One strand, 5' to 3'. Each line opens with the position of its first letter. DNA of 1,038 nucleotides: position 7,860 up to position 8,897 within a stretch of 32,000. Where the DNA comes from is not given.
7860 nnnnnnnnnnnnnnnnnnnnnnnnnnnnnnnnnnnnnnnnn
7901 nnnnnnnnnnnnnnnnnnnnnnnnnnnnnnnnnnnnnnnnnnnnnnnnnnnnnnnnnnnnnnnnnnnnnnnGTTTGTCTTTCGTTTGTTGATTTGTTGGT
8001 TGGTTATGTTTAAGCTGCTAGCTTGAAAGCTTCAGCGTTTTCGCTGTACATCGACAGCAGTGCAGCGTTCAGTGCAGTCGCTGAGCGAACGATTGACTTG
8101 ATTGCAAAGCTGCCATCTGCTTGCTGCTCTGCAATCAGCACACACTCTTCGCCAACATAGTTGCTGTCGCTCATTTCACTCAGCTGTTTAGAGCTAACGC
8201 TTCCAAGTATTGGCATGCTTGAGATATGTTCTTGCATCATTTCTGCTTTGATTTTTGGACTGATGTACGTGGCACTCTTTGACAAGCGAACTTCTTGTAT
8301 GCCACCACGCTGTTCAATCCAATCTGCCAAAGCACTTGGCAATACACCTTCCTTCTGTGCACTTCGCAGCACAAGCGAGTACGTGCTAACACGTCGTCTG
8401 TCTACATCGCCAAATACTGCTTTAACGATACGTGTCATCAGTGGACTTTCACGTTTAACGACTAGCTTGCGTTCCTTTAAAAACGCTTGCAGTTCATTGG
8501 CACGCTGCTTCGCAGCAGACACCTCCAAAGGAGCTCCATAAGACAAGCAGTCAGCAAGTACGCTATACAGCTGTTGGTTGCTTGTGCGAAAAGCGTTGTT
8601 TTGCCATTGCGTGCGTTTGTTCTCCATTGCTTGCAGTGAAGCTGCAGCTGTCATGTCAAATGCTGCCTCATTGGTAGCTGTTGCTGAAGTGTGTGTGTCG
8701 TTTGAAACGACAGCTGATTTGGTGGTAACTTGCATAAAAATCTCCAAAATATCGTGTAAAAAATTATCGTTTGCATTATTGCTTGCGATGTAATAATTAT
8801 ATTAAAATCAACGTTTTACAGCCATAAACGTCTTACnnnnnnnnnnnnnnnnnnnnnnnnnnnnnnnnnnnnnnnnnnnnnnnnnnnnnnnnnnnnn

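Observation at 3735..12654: Compact island with two integrase-family genes, no recognisable transfer, replication or capsid genes, and wholly uncharacterised cargo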

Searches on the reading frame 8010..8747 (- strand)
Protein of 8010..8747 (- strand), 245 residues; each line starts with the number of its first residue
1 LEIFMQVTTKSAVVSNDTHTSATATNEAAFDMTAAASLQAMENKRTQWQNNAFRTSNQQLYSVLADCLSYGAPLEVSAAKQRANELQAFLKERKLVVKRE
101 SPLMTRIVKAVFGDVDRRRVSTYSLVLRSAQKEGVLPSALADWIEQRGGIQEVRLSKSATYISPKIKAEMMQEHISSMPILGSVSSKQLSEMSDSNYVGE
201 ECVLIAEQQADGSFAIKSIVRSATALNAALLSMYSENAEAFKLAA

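Call 9: search_protein_families(library=pfam, max_evalue=0.1, proteins=[window:8010-8747:-])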
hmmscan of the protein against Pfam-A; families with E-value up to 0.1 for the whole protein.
window:8010-8747:- (245 aa): 1 family
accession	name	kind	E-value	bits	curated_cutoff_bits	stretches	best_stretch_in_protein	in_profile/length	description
PF24812.1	wHTH_TTC3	-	0.052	14.6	27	0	42-99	24-80/123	TTC3-like, winged helix turn helix domain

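Call 10: search_protein_families(library=padloc, max_evalue=0.1, proteins=[window:8010-8747:-])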
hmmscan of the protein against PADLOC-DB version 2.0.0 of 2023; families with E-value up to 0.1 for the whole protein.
window:8010-8747:- (245 aa): 0 families

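Call 11: search_protein_families(library=phrogs, max_evalue=0.1, proteins=[window:8010-8747:-])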
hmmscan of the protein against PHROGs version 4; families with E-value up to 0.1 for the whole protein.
window:8010-8747:- (245 aa): 0 families

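Call 12: search_protein_families(library=ncbifam, max_evalue=0.1, proteins=[window:8010-8747:-])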
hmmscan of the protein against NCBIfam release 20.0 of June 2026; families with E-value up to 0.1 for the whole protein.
window:8010-8747:- (245 aa): 0 families

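Call 18: find_homologous_proteins(query=window:8010-8747:-)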
Query window:8010-8747:- (245 aa): 401 proteins with E <= 0.001 among 3323 candidates; the best 120 are listed.
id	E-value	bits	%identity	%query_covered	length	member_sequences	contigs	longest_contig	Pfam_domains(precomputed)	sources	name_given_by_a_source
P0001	9.3e-138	475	95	98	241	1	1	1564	-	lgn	-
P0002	1.3e-136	471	93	100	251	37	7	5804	-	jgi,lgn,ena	-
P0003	1.9e-83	297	62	93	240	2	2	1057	-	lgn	-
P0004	4.3e-83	296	63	94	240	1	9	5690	-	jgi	jgi:hypothetical protein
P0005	5.1e-82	293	62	94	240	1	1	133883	-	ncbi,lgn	-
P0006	6.2e-82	293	62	94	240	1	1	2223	-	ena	-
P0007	1.7e-81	291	61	94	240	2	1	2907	-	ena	-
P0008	6.6e-81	289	62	93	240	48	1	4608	-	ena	-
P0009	1.8e-80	288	61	94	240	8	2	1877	-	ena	-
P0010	6.8e-80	286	59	98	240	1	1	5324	-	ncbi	-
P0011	1.6e-79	285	58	91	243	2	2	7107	-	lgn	-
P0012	1.6e-79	285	59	98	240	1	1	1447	-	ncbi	-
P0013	5.7e-79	283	59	98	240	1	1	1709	-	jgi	jgi:hypothetical protein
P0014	7.0e-78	279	58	98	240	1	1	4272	-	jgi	jgi:hypothetical protein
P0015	9.3e-78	279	58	96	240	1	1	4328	-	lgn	-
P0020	1.5e-76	275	57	98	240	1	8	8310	-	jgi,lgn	-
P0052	2.3e-73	265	55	93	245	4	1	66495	-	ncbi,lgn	-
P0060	8.2e-73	263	56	83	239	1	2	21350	-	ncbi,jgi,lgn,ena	jgi:hypothetical protein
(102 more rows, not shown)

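Call 19: find_encoding_contigs(protein=P0005, flank=10000, max_places=3)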
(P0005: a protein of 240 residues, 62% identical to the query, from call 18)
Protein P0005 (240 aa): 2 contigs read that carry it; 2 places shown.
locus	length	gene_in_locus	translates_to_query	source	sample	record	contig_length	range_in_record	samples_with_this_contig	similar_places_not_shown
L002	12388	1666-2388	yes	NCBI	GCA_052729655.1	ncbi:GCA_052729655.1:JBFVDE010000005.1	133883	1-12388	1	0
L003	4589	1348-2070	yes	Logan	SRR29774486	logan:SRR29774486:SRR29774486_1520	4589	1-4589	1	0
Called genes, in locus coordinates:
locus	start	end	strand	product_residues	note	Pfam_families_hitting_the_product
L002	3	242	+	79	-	?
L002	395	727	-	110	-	-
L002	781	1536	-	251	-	-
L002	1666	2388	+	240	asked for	-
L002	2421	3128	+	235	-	PF25199:nSTAND_NTPase5 (faint), PF00004:AAA, PF07728:AAA_5 (faint), PF13238:AAA_18 (weak), PF13401:AAA_22 (faint)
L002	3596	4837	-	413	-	-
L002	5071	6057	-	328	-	PF01738:DLH (faint)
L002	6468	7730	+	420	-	PF13356:Arm-DNA-bind_3, PF00589:Phage_integrase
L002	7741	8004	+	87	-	-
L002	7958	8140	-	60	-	-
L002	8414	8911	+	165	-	-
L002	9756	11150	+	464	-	-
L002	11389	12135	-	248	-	-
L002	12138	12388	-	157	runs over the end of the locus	-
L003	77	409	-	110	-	-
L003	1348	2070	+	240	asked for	-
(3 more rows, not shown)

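Call 20: find_encoding_contigs(protein=P0052, flank=10000, max_places=3)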
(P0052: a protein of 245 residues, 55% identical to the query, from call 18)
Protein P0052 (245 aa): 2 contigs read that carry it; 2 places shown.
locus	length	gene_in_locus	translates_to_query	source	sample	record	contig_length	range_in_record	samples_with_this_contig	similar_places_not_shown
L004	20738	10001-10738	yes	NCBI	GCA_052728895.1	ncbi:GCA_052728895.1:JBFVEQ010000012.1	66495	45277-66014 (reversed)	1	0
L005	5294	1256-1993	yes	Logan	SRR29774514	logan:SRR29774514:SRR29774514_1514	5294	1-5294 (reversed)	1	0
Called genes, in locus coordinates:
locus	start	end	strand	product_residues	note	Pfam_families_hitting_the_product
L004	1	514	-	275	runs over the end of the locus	PF20434:BD-FAE (weak), PF07859:Abhydrolase_3, PF12697:Abhydrolase_6 (faint)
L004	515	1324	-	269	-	PF00561:Abhydrolase_1, PF12146:Hydrolase_4, PF12697:Abhydrolase_6, PF08386:Abhydrolase_4 (weak)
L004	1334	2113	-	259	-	PF00528:BPD_transp_1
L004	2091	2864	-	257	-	PF00528:BPD_transp_1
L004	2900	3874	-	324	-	PF13379:NMT1_2 (weak), PF02621:VitK2_biosynth, PF12974:Phosphonate-bd, PF09084:NMT1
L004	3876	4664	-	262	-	PF00005:ABC_tran, PF13304:AAA_21 (faint)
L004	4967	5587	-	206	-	PF03848:TehB (weak), PF08241:Methyltransf_11 (weak), PF13649:Methyltransf_25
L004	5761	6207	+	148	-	PF00903:Glyoxalase, PF13669:Glyoxalase_4 (weak)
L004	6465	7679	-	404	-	PF00872:Transposase_mut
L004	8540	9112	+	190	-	PF00589:Phage_integrase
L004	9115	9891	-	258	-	-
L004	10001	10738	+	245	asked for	-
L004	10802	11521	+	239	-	PF14532:Sigma54_activ_2 (weak), PF10412:TrwB_AAD_bind (faint), PF00004:AAA, PF07728:AAA_5 (weak)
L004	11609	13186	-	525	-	-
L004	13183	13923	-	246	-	PF00106:adh_short, PF08659:KR (weak), PF13561:adh_short_C2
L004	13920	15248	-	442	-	PF01565:FAD_binding_4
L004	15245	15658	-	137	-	PF04138:GtrA_DPMS_TM (faint)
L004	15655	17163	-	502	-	PF12710:HAD (faint), PF01040:UbiA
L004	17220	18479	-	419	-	PF00589:Phage_integrase (faint)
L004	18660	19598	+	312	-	PF00892:EamA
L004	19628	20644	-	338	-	PF03444:WHD_HrcA, PF01628:HrcA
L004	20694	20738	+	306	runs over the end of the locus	PF01513:NAD_kinase, PF20143:NAD_kinase_C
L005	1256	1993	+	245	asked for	-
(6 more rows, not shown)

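Call 21: find_encoding_contigs(protein=P0060, flank=10000, max_places=3)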
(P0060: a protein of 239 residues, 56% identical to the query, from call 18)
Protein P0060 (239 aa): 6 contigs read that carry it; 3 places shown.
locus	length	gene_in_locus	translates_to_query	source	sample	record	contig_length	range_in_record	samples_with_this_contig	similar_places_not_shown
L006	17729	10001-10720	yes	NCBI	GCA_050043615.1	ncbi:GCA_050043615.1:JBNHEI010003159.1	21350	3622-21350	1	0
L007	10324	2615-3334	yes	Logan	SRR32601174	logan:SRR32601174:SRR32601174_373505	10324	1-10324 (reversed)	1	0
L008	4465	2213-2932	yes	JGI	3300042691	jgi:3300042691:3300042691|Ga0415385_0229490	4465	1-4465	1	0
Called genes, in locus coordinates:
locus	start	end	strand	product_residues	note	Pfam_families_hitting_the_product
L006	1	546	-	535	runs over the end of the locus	PF20154:LNT_N, PF00795:CN_hydrolase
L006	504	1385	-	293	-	PF21917:NMB0537_N (weak), PF00571:CBS, PF03471:CorC_HlyC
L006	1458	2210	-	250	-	PF13302:Acetyltransf_3 (weak), PF00583:Acetyltransf_1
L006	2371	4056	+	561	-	PF00501:AMP-binding, PF13193:AMP-binding_C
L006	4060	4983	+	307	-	PF23023:Anti-Pycsar_Apyc1 (weak), PF00753:Lactamase_B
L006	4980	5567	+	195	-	-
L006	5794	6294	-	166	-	-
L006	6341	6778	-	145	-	PF20346:DUF6641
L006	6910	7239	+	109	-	-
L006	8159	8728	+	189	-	PF00589:Phage_integrase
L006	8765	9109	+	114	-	-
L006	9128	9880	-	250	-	-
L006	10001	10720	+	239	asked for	-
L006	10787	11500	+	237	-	PF00004:AAA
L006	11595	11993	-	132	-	-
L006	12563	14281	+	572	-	PF00664:ABC_membrane, PF00005:ABC_tran, PF02463:SMC_N (faint), PF13304:AAA_21 (weak)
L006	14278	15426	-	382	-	-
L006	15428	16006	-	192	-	-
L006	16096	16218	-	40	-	-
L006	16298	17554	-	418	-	-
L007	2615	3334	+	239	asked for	-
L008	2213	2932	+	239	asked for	-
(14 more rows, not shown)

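Call 24: find_related_loci(query=A1, collection=genome_contigs, flank=10000)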
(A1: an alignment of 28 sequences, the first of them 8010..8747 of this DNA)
Query A1 (245 aa) in genome_contigs; peptide patterns used: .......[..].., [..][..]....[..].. (x = any residue, [..] = any of these).
59 stretches matched a pattern; 19 encode a relative of the query (tblastn E <= 1e-3); 19 distinct loci.
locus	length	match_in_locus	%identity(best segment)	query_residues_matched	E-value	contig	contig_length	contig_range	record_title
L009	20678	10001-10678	50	13-244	5e-79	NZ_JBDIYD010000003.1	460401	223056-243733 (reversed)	Dechloromonas sp. ZS-1 D1_contig_3, whole genome shotgun sequence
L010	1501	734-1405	50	15-236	2e-78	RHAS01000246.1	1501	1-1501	MAG: Actinomycetota bacterium isolate WBA_1B_040 contig_100_245, whole genome shotgun sequence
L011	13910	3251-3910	49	23-236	4e-71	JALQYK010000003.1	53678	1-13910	MAG: Polynucleobacter sp. isolate HJF.22 HJF_593623, whole genome shotgun sequence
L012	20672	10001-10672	48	11-236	3e-70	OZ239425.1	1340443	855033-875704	Oxalobacteraceae bacterium isolate GE-M3 genome assembly, chromosome: GE-M3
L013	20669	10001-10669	47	6-236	1e-68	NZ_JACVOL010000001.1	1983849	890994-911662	Polynucleobacter sp. 86C-FISCH NODE_1_length_1983849_cov_163.486129, whole genome shotgun sequence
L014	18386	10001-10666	47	13-236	7e-68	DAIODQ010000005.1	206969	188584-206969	MAG TPA_asm: Polynucleobacter sp. isolate CTOTU2218 NODE_18_length_206969_cov_7.726079, whole genome shotgun sequence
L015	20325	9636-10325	47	5-236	2e-70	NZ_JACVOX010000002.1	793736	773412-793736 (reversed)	Polynucleobacter sp. AP-Kaivos-20-H2 NODE_2_length_793736_cov_121.504347, whole genome shotgun sequence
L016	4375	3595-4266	46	18-240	6e-67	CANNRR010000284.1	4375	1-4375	MAG: Burkholderiales bacterium isolate RH-9nov16-185 genome assembly, contig: RH-9nov16-C-C58863, whole genome shotgun s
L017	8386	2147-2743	50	37-235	1e-66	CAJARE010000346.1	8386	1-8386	MAG: uncultured beta proteobacterium isolate Loc090116-1m_bin-0087 genome assembly, contig: bin-0087:346/393, whole geno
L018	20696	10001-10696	46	5-239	2e-66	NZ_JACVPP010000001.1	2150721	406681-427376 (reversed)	Polynucleobacter sp. MWH-HuK1 2608692706, whole genome shotgun sequence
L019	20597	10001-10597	50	37-235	4e-66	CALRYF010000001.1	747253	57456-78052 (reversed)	MAG: Polynucleobacter meluiroseus isolate JJ-MA1B5-281-2-mx-bin649 genome assembly, contig: JJ-MA1B5-281-C1, whole genom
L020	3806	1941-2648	45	4-236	3e-64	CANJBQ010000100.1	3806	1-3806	MAG: Burkholderiaceae bacterium isolate RH-23may17-1242 genome assembly, contig: RH-23may17-C220710, whole genome shotgu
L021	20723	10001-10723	44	5-240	3e-61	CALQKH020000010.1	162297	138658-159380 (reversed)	MAG: Akkermansia muciniphila isolate HRSG-E13-bin-26 genome assembly, contig: HRSG-E13-C17, whole genome shotgun sequenc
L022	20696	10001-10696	44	11-239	6e-59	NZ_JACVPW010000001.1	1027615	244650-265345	Polynucleobacter parvulilacunae strain Ross1-W9 2608692750, whole genome shotgun sequence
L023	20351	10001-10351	60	119-236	7e-45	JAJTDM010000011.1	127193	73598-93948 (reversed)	MAG: Rubrivivax sp. isolate 49636_E6 Sample_49636_scaffold_12, whole genome shotgun sequence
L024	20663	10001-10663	48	4-224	9e-66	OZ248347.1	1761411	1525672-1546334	Burkholderiaceae bacterium isolate RE-M21 genome assembly, chromosome: RE-M21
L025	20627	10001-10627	34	34-236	6e-34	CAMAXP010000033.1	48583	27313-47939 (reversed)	MAG: Bordetella parapertussis isolate MH-08apr19-17 genome assembly, contig: MH-08apr19-C1607, whole genome shotgun sequ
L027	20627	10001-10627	34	36-242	2e-27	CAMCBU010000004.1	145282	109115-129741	MAG: Klebsiella pneumoniae isolate MaE-04nov19-196 genome assembly, contig: MaE-04nov19-C35, whole genome shotgun sequen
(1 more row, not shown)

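Call 25: find_related_loci(query=A1, collection=viral_contigs, flank=10000)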
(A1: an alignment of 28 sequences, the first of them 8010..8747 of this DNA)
Query A1 (245 aa) in viral_contigs; peptide patterns used: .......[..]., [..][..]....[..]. (x = any residue, [..] = any of these).
44 stretches matched a pattern, but none encodes a relative of the query by tblastn (E <= 1e-3).

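Call 27: search_solved_structures(query=A1, max_evalue=1)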
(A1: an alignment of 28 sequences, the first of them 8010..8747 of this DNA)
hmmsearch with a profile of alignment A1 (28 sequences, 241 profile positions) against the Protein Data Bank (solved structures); distinct sequences matched with E-value up to 1: 3.
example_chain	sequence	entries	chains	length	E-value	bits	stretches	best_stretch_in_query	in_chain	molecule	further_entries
6kel_AA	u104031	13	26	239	0.21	14.4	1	63-116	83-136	Glutathione S-transferase E14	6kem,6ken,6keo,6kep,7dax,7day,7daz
6ech_A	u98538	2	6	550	0.24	14.2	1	172-236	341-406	Pyruvate kinase PKLR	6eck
1w8x_N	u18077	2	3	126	0.72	12.7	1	184-216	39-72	PROTEIN P31 | Penton protein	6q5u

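Call 38: search_dna_similar(query=window:8010-8747:-, collection=plasmids, mode=protein, max_evalue=0.001)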
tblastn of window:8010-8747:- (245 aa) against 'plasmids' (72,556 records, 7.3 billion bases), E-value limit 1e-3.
No match.

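Call 39: search_dna_similar(query=window:8010-8747:-, collection=phages, mode=protein, max_evalue=0.001)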
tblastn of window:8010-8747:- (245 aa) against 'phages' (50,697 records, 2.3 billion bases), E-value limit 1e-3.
No match.

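Call 41: predict_structure(alignment_id=A1)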
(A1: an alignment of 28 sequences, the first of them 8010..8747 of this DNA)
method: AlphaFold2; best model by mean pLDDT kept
length: 245 residues; sequences in the alignment: 28
mean_pLDDT: 68.8   pTM: 0.51
mean pLDDT of the five models: 68.8, 67.9, 66.8, 66.6, 65.5
residues with pLDDT >= 90: 51; 70-90: 77; 50-70: 63; < 50: 54
segments of 3 or more residues with pLDDT < 50: 1-35, 182-184, 193-199, 240-242
pLDDT, mean of each block of 10 residues (from residue 1): 33 30 35 63 86 70 92 88 90 88 91 88 92 92 90 67 71 68 50 45 59 60 58 57 47
secondary structure, 60 per line:
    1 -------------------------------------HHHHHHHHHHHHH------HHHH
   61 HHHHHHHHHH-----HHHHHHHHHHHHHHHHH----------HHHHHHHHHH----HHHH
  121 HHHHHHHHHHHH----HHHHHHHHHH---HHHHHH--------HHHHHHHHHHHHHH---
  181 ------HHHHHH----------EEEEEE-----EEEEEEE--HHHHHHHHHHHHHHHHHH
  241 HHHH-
elements in order: H38-50 H57-70 H76-92 H103-112 H117-132 H137-146 H150-155 H164-177 H187-192 E203-208 E214-220 H223-244

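Call 44: fold_search(model_id=the predicted structure, library=pdb)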
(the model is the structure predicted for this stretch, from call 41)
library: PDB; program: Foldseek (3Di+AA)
matches with E <= 10: 124; with E <= 0.001: 0
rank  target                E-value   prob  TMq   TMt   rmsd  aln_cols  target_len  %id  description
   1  7pua_Fh               8.4e-01  0.04  0.12  0.12  18.7       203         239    8  Middle assembly intermediate of the Trypanosoma brucei mitoribosomal small subunit (released 2022-03-02)
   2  8etq                  8.8e-01  0.07  0.15  0.13  20.3       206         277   13  Designed pentafoil knot protein folded into a trefoil knot (released 2023-10-25)
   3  2f31_A                1.0e+00  0.06  0.14  0.14  16.8       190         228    8  Crystal structure of the autoinhibitory switch in Formin mDia1; the DID/DAD complex (released 2006-05-30)
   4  1g5m                  1.2e+00  0.04  0.11  0.14  13.4       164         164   13  HUMAN BCL-2, ISOFORM 1 (released 2001-03-21)
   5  8hln_B                1.2e+00  0.03  0.10  0.14  14.8       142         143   15  Crystal structure of p53/BCL2 fusion complex(complex3) (released 2023-07-26)
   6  8hll_B                1.4e+00  0.03  0.11  0.14  13.8       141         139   13  Crystal structure of p53/BCL2 fusion complex (complex 1) (released 2023-07-26)
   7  5w62                  1.5e+00  0.02  0.11  0.14  15.4       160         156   21  Crystal structure of mouse BAX monomer (released 2018-06-27)
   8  1ylm_A                1.7e+00  0.10  0.20  0.28  14.2       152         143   10  Structure of Cytosolic Protein of Unknown Function YutE from Bacillus subtilis (released 2005-03-01)
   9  3rjo                  1.8e+00  0.06  0.15  0.11  18.1       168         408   17  Crystal Structure of ERAP1 Peptide Binding Domain (released 2011-12-21)
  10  5twa_B                2.0e+00  0.03  0.12  0.14  14.7       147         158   16  Crystal structure of Geodia cydonium BHP2 in complex with Lubomirskia baicalensis Bak-2 (released 2017-01-25)
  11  8tmn_C                2.0e+00  0.02  0.10  0.09  17.3       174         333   11  Cryo-EM structure of magnesium depleted CorA in complex with conformation-specific synthetic antibody C18, State MGD-1 (released 2025-02-12)
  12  7vps_A                2.2e+00  0.04  0.13  0.08  17.4       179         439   11  Crystal structure of the ARM domain of C. glabrata importin alpha (released 2022-09-07)
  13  9y6s_9a               2.4e+00  0.03  0.14  0.04  17.5       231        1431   12  96-nm repeat of the Leishmania tarentolae doublet microtubule (released 2025-12-17)
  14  6rd4_Z                2.6e+00  0.02  0.14  0.09  19.1       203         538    8  CryoEM structure of Polytomella F-ATP synthase, Full dimer, composite map (released 2019-07-03)
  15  9gzo_A                2.7e+00  0.02  0.11  0.04  19.1       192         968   13  Cryo-EM structure of the human mitochondrial RNA polymerase transcription initiation complex (POLRMT/TFB2M/DNA/RNA) wi (released 2025-07-30)
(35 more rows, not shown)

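Call 56: find_encoding_contigs(protein=P0002, flank=10000, max_places=8)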
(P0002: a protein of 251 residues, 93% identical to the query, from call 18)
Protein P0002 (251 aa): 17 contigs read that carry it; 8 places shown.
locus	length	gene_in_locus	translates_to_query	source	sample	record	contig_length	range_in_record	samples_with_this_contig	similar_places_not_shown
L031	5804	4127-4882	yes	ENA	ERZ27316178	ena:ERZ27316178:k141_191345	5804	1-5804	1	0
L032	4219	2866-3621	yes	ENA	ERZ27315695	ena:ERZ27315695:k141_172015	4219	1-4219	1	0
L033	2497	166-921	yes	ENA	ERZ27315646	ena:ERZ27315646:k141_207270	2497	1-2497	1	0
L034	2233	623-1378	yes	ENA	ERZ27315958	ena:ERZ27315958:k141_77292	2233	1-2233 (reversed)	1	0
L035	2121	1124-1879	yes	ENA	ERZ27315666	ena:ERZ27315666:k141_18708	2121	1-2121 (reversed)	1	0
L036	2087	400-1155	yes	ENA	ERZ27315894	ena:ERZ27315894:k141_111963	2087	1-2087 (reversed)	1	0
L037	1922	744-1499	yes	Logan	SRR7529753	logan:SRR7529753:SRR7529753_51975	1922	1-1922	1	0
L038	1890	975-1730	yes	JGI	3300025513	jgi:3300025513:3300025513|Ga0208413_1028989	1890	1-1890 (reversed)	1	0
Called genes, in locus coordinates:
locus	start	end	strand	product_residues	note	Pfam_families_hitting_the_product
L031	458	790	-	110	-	-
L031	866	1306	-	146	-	PF20346:DUF6641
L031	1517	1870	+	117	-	-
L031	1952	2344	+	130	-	-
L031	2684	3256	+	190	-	PF00589:Phage_integrase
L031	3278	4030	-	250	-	-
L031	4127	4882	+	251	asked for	-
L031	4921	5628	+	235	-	PF00004:AAA, PF07728:AAA_5 (weak)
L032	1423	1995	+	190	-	PF00589:Phage_integrase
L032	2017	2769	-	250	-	-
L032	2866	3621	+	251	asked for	-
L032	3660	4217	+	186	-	?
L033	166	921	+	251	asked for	-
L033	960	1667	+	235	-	PF25199:nSTAND_NTPase5 (faint), PF10412:TrwB_AAD_bind (faint), PF00004:AAA, PF07728:AAA_5 (weak)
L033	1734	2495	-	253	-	?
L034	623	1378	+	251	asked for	-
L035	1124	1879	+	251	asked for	-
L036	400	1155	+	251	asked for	-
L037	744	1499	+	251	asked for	-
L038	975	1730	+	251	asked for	-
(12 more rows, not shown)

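Call 57: find_encoding_contigs(protein=P0020, flank=10000, max_places=8)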
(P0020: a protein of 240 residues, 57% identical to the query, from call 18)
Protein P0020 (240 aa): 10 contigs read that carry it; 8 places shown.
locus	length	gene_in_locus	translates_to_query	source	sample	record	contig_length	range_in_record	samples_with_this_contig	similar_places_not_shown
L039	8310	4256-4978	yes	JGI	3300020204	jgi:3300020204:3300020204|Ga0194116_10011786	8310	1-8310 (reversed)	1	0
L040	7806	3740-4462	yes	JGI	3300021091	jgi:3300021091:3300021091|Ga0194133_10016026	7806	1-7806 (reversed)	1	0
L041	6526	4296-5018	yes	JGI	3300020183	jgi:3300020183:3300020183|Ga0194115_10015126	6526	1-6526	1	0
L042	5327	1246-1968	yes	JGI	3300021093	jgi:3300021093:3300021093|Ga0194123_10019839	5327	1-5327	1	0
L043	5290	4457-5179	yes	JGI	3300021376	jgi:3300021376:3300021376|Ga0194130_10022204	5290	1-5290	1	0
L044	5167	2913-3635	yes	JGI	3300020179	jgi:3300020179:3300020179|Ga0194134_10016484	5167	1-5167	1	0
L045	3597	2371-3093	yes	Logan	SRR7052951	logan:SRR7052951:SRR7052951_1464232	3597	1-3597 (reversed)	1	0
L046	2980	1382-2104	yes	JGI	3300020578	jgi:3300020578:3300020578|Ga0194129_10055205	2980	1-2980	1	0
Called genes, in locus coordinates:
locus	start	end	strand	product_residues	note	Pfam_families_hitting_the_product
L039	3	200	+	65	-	?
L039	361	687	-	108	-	-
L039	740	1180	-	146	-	PF20346:DUF6641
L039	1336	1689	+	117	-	-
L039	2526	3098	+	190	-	PF00589:Phage_integrase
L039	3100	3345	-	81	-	-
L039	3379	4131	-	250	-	-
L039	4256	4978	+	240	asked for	-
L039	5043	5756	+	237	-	PF00004:AAA (weak)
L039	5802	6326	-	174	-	-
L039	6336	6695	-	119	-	-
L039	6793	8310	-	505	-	?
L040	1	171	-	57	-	?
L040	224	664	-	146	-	PF20346:DUF6641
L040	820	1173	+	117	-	-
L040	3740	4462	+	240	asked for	-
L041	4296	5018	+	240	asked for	-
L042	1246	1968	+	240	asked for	-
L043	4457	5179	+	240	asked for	-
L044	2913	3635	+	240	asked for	-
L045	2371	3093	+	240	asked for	-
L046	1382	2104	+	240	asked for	-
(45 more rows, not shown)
